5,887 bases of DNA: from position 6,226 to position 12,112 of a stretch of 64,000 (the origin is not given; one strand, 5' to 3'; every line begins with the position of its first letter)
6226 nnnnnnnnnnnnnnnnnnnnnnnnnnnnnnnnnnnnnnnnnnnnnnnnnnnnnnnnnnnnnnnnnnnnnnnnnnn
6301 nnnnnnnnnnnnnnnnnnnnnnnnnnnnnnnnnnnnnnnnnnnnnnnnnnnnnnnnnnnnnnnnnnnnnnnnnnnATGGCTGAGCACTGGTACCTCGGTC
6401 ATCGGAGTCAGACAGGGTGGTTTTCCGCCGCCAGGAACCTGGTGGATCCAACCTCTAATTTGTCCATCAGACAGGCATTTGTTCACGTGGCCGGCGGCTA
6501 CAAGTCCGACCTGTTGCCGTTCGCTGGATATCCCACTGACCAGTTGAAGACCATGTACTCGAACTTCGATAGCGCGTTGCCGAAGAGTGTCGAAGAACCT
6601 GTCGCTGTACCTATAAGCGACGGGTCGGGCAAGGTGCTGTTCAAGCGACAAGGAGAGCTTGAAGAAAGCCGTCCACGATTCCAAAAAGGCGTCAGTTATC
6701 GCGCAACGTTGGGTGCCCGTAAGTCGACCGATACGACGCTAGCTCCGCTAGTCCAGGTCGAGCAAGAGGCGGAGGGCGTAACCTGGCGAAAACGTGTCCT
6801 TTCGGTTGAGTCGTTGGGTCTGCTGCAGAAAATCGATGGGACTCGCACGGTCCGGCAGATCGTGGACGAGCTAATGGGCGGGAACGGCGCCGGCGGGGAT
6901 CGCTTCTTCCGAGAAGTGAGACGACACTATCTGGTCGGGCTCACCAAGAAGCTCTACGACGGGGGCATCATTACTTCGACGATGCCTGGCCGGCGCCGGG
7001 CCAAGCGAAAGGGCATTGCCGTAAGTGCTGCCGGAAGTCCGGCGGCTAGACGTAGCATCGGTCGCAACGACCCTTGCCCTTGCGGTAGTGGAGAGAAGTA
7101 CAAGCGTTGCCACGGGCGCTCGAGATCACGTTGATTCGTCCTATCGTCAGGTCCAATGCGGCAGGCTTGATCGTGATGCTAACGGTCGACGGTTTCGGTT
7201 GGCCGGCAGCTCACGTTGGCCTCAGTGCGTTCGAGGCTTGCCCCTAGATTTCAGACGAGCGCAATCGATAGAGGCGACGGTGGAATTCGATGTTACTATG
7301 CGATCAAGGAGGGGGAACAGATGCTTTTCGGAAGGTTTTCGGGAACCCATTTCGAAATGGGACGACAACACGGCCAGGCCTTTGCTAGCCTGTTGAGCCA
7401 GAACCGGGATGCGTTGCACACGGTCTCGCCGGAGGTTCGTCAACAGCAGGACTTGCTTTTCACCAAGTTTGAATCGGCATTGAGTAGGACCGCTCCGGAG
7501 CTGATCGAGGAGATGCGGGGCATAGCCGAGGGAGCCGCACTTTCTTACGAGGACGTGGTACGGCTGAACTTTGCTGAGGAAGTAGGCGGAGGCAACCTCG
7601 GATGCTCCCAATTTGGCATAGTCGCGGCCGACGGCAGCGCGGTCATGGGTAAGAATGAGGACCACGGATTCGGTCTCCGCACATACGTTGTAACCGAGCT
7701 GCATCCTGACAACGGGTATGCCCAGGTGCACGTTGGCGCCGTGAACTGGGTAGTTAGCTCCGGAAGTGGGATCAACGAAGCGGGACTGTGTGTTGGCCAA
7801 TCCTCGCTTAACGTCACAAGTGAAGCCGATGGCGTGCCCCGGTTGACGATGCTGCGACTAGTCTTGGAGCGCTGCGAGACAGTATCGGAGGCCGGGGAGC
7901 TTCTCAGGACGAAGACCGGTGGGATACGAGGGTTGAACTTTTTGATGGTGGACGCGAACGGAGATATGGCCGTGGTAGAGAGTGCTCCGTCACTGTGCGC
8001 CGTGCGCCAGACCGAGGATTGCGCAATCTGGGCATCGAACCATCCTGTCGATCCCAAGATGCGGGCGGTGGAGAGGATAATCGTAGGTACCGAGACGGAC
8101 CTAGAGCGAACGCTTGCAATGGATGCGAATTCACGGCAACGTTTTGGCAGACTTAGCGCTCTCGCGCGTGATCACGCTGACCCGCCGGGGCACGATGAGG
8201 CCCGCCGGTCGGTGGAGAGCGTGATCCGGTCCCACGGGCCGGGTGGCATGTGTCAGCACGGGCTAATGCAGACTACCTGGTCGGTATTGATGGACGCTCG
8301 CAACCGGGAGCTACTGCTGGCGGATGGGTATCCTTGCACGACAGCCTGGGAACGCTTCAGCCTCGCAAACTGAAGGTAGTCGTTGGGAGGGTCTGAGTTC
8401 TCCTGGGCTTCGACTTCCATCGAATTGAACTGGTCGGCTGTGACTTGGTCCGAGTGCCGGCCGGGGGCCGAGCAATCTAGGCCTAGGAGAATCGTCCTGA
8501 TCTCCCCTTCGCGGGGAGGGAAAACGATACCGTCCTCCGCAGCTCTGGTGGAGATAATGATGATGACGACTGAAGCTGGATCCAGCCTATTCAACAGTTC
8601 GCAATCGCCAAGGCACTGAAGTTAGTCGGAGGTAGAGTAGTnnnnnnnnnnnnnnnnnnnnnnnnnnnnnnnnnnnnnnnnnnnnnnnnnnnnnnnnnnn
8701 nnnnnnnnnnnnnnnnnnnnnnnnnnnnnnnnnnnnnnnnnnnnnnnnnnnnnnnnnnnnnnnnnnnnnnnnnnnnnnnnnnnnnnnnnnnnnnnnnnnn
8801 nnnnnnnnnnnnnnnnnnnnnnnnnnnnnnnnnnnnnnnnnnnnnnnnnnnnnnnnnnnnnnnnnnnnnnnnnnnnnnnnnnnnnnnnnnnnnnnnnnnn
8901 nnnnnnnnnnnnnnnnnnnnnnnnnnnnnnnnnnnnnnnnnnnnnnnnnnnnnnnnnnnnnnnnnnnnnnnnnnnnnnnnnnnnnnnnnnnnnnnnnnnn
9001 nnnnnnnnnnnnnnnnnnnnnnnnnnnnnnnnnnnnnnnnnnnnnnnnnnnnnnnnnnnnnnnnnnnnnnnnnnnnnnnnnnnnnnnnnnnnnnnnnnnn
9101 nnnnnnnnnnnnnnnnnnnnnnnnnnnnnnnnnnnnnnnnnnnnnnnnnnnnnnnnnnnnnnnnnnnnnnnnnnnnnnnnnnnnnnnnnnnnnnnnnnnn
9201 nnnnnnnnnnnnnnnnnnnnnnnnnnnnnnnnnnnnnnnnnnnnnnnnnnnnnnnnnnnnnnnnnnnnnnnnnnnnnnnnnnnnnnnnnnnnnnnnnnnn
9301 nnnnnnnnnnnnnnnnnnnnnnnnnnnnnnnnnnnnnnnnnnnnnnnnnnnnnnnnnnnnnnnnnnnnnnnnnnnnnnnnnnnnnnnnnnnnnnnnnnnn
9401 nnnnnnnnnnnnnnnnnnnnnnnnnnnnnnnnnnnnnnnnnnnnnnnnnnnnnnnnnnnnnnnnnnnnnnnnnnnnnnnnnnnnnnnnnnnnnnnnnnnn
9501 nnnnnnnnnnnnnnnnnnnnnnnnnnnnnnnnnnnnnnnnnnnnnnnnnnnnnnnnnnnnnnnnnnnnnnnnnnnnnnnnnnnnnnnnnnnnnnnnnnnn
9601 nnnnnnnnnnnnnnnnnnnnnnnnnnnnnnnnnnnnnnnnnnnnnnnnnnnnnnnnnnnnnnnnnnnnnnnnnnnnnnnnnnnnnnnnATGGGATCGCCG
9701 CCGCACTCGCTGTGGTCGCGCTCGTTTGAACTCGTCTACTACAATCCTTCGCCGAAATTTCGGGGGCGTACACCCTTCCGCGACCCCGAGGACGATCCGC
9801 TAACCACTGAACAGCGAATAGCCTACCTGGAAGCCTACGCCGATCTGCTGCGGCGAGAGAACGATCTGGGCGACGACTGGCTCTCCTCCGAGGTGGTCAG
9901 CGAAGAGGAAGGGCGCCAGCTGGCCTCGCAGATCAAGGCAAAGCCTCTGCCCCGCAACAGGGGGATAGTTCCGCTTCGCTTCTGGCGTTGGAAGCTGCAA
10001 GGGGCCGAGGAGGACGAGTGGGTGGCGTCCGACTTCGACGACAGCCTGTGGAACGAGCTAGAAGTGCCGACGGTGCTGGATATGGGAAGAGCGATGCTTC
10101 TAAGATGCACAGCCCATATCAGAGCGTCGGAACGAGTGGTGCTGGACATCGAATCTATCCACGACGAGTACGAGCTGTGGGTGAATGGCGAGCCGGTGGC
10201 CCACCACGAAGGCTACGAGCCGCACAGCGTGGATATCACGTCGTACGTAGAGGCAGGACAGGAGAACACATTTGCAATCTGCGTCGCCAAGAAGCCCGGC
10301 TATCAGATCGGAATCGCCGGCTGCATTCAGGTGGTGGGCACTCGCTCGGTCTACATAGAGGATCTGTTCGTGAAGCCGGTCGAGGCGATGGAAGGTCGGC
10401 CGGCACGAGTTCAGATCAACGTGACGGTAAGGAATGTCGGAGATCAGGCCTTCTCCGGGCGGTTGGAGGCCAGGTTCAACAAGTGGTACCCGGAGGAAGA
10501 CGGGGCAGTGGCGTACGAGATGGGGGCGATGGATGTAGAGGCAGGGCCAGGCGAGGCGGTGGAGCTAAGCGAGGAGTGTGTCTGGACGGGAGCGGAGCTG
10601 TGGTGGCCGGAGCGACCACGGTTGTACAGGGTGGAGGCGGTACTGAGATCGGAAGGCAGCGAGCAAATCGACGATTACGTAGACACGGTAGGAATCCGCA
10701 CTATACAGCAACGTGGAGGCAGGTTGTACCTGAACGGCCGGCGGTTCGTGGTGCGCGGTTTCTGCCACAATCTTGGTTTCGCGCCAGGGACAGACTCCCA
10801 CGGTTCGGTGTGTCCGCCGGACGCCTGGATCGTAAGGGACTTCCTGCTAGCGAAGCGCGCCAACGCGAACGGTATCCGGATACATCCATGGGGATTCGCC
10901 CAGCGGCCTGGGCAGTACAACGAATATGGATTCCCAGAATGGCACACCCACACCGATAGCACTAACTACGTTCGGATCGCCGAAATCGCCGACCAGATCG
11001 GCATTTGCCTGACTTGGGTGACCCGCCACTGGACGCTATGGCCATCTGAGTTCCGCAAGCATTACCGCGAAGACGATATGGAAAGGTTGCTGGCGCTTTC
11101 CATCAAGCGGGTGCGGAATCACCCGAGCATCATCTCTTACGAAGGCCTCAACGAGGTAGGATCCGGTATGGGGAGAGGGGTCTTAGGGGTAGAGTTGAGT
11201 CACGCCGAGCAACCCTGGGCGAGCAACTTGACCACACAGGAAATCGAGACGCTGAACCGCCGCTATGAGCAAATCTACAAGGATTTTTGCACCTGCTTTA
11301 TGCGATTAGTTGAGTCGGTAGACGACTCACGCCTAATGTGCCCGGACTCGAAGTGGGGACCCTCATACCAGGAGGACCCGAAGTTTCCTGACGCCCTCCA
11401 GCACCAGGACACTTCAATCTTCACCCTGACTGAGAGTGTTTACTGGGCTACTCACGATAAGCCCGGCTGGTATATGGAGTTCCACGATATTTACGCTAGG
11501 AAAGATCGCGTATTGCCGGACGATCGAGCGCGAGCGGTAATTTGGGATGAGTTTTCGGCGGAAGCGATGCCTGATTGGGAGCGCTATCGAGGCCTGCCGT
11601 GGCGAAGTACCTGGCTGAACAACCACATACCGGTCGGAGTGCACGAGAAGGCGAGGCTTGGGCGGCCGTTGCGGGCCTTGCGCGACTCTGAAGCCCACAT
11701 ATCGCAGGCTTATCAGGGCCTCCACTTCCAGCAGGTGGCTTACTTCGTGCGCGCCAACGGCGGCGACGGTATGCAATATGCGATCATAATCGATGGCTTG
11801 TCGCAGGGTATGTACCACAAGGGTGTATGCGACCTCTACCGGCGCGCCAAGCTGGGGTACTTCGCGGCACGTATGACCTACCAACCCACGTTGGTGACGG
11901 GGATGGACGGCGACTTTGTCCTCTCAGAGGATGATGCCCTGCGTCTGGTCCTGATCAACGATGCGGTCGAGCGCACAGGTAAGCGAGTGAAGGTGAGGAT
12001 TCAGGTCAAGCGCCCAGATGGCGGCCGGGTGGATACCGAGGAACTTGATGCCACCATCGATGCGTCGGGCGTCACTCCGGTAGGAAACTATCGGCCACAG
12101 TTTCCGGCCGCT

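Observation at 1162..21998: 21-kb co-directional block of unclear purpose: ABC importer, halogenase-RRE-SEC-C protein, C45 hydrolases, four GH2-like genes and a CRTAC1-like protein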

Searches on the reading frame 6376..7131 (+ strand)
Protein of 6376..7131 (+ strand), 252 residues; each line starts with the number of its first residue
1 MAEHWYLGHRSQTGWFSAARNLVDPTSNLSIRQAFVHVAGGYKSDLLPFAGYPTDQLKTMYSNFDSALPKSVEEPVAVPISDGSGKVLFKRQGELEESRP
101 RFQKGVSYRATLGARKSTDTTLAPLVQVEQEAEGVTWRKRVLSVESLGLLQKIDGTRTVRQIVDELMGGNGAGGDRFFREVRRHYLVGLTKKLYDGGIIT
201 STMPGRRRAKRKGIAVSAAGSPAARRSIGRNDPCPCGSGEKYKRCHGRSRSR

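Call 28: search_protein_families(library=pfam, proteins=[window:6376-7131:+], max_evalue=10)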
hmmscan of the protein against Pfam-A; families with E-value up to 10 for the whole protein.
seq(252 aa): 2 families
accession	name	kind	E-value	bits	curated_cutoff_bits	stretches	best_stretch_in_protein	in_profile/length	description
PF02810.21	SEC-C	-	3.4e-10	40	20.4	1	230-248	1-19/19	SEC-C motif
PF21475.2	PaaA-like_N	-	0.048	13.6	27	1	149-167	34-52/60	PaaA-like, N-terminal domain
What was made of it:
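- Checked: Pfam PaaA-like_N gives E 0.048 (call 28).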

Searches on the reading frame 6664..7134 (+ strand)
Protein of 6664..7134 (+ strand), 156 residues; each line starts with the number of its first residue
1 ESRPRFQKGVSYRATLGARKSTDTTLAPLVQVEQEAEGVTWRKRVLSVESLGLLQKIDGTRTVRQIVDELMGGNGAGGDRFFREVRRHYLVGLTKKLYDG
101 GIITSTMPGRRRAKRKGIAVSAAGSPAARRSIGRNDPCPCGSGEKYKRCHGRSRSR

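Call 74: predict_structure(alignment_id=A3)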
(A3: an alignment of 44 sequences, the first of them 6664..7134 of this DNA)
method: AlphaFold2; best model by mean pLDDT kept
length: 156 residues; sequences in the alignment: 44
mean_pLDDT: 84.6   pTM: 0.63
mean pLDDT of the five models: 84.6, 84.6, 84.2, 83.8, 82.5
residues with pLDDT >= 90: 84; 70-90: 42; 50-70: 28; < 50: 2
segments of 3 or more residues with pLDDT < 50: none
pLDDT, mean of each block of 10 residues (from residue 1): 93 93 92 93 93 96 95 73 93 96 83 54 56 85 86 65
secondary structure, 60 per line:
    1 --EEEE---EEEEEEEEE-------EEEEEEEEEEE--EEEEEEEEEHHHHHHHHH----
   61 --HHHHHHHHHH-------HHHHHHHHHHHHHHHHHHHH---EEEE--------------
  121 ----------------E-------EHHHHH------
elements in order: E3-6 E10-18 E26-36 E39-47 H48-56 H63-72 H80-99 E103-106 H146-150
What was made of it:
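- On RiPP recognition element (PqqD-like wHTH): The AF2 topology fits (call 74).
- Checked: The AF2 model of aa 471-626 has pLDDT 84.6 and a strand-strand-strand(-strand)-helix-helix-helix order (call 74).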

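Call 76: fold_search(model_id=the predicted structure, library=pdb)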
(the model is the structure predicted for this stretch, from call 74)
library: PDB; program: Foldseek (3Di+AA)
matches with E <= 10: 662; with E <= 0.001: 0
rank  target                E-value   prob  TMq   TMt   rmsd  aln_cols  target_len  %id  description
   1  5v1u_B                1.1e-02  1.00  0.41  0.68   5.5       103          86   11  TbiB1 in Complex with the TbiA(beta) Leader Peptide (released 2018-09-05)
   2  8hkr_B                3.1e-02  1.00  0.38  0.17   6.7       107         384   17  Crystal Structure of Histone H3 Lysine 79 (H3K79) Methyltransferase Rv2067c from Mycobacterium tuberculosis (released 2023-10-18)
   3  7zwl_B                4.9e-02  0.38  0.19  0.17   9.4       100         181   16  Crystal structure of human STING in complex with 3',3'-c-di-(2'F,2'd<carba>AMP) (released 2023-11-29)
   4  4lol_A                5.2e-02  0.38  0.18  0.16   9.7        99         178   15  Crystal structure of mSting in complex with DMXAA (released 2013-08-21)
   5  7q85                  5.9e-02  0.33  0.19  0.18   8.7        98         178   16  Crystal structure of human STING in complex with MD1193 (released 2022-10-19)
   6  8b2j_A                5.9e-02  0.33  0.19  0.17   9.4       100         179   15  Crystal structure of human STING in complex with ADU-S100 (released 2022-11-30)
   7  4yp1_B                6.3e-02  0.44  0.21  0.19   8.8        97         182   14  Misting with CDA (released 2015-10-07)
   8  4jc5_B                7.1e-02  0.30  0.20  0.18   9.3       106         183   11  Immune activator bound to receptor (released 2013-05-08)
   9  6iyf_A                8.6e-02  0.38  0.21  0.18   9.0        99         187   13  Structure of pSTING complex (released 2019-06-19)
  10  4zoh_B                9.8e-02  0.38  0.22  0.15   8.9       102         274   16  Crystal structure of glyceraldehyde oxidoreductase (released 2016-02-03)
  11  6a06_A                9.8e-02  0.28  0.19  0.17   9.4       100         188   16  Structure of pSTING complex (released 2019-06-19)
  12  6a03_A                9.8e-02  0.25  0.19  0.18   8.9        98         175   15  Structure of pSTING complex (released 2019-06-19)
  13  4jc5_A                1.0e-01  0.23  0.18  0.16   9.1       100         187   15  Immune activator bound to receptor (released 2013-05-08)
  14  7sii_B                1.1e-01  0.33  0.20  0.12   9.2        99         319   13  Human STING bound to both cGAMP and 1-[(2-chloro-6-fluorophenyl)methyl]-3,3-dimethyl-2-oxo-N-[(2,4,6-trifluorophenyl)m (released 2022-02-02)
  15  4lok_A                1.1e-01  0.25  0.19  0.17   9.6        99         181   14  Crystal structure of mSting in complex with c[G(3',5')pA(3',5')p] (released 2013-08-14)
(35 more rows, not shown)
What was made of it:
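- On RiPP recognition element (PqqD-like wHTH): The top Foldseek hit is TbiB1 with its leader peptide, E 0.011 and TM 0.68 on the target (call 76).
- Closest known: Variant-B flavin-dependent halogenases. Same: The C-terminal domain has an RRE-like topology and its best fold match is TbiB1 (calls 74, 76).
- Checked: The best PDB fold match is the lasso-peptide RRE TbiB1 (5v1u_B, E 0.011, TM 0.68 on the target; call 76).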

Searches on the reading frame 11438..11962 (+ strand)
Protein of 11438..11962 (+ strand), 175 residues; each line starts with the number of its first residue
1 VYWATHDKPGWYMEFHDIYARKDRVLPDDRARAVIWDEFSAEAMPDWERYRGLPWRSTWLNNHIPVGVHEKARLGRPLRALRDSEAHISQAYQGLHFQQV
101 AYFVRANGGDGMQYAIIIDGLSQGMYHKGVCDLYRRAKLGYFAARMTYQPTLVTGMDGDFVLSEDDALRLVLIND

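Call 70: search_solved_structures(query=window:11438-11962:+, max_evalue=10, show_alignments=5)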
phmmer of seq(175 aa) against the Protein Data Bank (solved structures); distinct sequences matched with E-value up to 10: 6.
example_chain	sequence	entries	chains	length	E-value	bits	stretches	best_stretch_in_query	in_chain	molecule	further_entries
9row_B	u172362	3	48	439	0.35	13.7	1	60-122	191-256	Major capsid protein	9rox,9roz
5lii_P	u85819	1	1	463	0.38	13.6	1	60-122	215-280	Major capsid protein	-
7uqb_w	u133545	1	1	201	0.84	12.5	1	17-53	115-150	Ribosome biogenesis regulatory protein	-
7uqz_w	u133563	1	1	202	0.85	12.4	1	17-53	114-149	Ribosome biogenesis regulatory protein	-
3jct_w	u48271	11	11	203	0.86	12.4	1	17-53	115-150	Regulator of ribosome biosynthesis | Ribosome biogenesis regulatory protein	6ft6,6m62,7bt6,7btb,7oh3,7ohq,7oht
4gfi_A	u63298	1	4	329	1.5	11.6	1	63-167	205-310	Mandelate racemase/muconate lactonizing enzyme family protein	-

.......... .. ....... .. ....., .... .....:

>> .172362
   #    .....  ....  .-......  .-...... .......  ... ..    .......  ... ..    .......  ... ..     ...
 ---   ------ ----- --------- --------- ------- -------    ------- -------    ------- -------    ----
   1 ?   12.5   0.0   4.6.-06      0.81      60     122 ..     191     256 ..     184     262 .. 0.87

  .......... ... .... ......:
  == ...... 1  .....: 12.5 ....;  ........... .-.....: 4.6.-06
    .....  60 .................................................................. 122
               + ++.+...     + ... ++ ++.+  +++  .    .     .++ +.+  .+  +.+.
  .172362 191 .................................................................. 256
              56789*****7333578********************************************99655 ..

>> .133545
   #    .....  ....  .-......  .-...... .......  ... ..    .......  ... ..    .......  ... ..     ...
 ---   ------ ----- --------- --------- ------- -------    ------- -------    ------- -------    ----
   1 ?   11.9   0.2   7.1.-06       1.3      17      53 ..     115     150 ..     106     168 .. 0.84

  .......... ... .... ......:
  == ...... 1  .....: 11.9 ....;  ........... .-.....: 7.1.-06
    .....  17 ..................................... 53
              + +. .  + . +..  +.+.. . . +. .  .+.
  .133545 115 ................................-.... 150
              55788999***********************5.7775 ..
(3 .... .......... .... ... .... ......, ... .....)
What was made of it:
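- On GH2 glycoside hydrolase: No significant sequence alignment to a solved GH2 covers this region (call 70), and I could not inspect model coordinates.
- On GH2 beta-glucuronidase (GUS) subgroup: No hit was found when the region was searched alone (call 70).
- Closest known: CAZy family GH2. Different: The C-terminal half of the barrel has no PDB sequence match (call 70).
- Tried and rejected: This gave only chance hits (call 70).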
